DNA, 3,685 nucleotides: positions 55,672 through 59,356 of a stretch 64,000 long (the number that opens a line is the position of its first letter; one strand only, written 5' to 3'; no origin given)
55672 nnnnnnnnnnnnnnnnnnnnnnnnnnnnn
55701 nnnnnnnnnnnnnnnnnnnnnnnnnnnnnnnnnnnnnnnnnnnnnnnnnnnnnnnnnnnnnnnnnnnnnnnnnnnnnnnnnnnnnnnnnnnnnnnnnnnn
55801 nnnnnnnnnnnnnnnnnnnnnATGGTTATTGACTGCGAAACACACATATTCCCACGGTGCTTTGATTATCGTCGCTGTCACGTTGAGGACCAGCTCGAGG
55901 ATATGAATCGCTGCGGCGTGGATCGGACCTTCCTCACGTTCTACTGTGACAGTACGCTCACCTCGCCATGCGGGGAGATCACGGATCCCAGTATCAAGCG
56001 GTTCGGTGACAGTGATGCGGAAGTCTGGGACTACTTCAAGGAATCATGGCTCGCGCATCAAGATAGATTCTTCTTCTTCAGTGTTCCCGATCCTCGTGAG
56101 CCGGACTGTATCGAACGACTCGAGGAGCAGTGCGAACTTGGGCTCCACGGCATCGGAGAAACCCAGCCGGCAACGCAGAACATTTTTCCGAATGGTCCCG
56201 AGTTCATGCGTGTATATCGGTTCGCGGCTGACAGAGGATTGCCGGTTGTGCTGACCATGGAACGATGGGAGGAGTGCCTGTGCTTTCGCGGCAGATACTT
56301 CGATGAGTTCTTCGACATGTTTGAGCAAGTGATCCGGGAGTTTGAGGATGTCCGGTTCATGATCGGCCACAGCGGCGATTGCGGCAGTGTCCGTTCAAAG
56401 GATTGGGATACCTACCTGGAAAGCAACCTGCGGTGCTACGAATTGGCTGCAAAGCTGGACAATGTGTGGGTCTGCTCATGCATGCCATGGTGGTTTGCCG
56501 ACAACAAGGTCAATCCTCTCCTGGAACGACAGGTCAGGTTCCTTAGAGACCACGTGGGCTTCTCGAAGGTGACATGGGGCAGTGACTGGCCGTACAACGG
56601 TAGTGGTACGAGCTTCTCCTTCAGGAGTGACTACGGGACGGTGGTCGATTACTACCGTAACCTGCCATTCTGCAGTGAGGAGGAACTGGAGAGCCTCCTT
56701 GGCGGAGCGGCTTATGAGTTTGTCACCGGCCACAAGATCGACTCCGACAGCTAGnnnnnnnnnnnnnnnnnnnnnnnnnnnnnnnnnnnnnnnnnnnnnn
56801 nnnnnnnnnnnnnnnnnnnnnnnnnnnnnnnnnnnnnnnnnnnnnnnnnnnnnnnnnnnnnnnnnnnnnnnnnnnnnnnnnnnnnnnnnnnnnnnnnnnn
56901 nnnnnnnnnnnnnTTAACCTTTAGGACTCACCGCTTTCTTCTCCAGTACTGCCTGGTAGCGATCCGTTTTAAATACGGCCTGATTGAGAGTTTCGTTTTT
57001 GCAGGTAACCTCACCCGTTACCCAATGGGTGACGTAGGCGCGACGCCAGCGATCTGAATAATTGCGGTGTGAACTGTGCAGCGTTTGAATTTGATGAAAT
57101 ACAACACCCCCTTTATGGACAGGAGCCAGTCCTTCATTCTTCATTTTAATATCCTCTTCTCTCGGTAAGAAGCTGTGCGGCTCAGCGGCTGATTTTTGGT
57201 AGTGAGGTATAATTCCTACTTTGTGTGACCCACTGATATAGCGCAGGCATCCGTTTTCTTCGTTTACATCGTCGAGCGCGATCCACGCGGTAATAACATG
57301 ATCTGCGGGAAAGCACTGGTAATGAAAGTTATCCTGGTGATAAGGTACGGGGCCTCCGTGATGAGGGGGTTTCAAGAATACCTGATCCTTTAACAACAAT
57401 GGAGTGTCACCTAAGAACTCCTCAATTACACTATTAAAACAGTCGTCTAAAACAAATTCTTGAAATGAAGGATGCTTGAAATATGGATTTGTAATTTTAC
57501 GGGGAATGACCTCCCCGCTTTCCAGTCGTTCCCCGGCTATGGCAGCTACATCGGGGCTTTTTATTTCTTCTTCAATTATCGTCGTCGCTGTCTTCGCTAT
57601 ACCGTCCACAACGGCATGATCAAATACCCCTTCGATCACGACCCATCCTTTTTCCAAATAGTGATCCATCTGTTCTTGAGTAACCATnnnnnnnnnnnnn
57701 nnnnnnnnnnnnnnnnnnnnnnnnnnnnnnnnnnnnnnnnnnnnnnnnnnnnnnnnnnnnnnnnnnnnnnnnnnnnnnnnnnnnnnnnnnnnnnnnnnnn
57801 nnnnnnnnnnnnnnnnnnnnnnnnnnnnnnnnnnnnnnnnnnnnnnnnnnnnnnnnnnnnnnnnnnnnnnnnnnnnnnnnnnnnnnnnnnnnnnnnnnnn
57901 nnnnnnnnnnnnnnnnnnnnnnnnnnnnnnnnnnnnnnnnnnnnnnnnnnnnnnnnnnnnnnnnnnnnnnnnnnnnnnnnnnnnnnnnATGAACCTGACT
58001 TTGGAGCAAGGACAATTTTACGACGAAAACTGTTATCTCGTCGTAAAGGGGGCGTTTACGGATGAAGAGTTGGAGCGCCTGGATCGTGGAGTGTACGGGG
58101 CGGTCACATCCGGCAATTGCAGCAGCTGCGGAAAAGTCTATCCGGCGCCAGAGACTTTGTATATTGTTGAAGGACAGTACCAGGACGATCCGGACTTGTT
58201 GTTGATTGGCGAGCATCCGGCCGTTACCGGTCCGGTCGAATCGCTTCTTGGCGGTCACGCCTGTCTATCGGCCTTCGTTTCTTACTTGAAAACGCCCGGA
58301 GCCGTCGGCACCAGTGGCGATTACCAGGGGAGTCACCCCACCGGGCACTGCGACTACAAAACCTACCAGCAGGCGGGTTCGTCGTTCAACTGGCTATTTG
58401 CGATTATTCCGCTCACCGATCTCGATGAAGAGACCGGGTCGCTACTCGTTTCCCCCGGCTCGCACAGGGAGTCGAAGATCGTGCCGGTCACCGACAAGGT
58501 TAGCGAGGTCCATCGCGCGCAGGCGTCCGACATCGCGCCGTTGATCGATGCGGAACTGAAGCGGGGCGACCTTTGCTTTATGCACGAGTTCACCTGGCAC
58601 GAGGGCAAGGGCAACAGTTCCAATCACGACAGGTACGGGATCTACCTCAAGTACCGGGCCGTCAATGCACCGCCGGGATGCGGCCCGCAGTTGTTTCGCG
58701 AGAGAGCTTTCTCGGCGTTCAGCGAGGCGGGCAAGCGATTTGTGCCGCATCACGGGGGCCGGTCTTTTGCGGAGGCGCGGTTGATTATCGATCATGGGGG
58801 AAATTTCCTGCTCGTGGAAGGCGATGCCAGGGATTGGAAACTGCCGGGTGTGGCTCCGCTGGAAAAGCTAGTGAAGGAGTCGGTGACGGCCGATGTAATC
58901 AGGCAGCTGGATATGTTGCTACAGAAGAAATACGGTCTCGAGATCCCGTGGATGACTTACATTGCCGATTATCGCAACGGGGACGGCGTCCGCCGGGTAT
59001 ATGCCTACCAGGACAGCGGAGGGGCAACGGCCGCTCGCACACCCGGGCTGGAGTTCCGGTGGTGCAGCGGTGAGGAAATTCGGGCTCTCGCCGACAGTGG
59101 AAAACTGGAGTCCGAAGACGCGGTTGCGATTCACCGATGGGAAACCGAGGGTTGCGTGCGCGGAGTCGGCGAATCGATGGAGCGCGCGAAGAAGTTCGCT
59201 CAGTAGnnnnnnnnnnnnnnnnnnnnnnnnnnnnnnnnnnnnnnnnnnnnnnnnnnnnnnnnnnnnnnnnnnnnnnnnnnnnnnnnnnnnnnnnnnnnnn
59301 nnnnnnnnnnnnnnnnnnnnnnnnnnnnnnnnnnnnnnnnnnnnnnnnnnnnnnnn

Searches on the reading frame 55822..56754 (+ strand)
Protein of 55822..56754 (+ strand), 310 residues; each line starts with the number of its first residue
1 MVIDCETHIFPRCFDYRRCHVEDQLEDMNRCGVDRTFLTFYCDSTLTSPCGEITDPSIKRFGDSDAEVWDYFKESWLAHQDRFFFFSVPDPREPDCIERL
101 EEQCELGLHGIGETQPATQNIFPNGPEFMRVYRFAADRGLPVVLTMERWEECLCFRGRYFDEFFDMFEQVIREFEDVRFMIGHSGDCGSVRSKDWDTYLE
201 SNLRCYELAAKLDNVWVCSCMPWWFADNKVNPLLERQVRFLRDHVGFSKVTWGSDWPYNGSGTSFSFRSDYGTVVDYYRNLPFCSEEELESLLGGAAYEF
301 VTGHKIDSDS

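Call 45: search_protein_families(library=pfam, proteins=[window:55822-56754:+], max_evalue=0.001)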
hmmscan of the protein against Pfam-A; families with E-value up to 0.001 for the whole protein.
window:55822-56754:+ (310 aa): 1 family
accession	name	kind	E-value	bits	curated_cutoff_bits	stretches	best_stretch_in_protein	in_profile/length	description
PF04909.20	Amidohydro_2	-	6.6e-20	72.5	26.4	1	3-300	1-286/289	Amidohydrolase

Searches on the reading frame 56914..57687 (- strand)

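Call 45: search_protein_families(library=pfam, proteins=[window:56914-57687:-], max_evalue=0.001)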
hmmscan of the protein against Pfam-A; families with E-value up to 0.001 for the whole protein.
window:56914-57687:- (257 aa): 1 family
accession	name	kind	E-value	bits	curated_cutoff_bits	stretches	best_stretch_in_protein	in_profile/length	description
PF05721.19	PhyH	-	1.9e-36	126.8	22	1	11-217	2-213/213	Phytanoyl-CoA dioxygenase (PhyH)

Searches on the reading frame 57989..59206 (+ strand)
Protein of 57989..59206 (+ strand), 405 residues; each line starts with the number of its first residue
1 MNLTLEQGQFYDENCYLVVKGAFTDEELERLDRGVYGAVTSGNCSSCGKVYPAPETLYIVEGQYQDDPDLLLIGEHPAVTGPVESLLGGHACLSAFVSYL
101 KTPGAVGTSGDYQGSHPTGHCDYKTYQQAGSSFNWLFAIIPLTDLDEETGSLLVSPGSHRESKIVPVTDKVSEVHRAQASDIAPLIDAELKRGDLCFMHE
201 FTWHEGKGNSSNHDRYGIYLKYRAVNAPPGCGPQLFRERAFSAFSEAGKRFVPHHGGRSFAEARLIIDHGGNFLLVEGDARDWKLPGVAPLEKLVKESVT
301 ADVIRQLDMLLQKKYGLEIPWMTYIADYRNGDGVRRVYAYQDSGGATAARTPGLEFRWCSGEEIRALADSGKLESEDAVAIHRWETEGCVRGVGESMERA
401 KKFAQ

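Call 45: search_protein_families(library=pfam, proteins=[window:57989-59206:+], max_evalue=0.001)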
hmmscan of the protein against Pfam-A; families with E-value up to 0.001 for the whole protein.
window:57989-59206:+ (405 aa): 1 family
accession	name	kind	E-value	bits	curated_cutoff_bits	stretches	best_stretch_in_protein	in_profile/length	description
PF05721.19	PhyH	-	7e-16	59.6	22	1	11-215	1-211/213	Phytanoyl-CoA dioxygenase (PhyH)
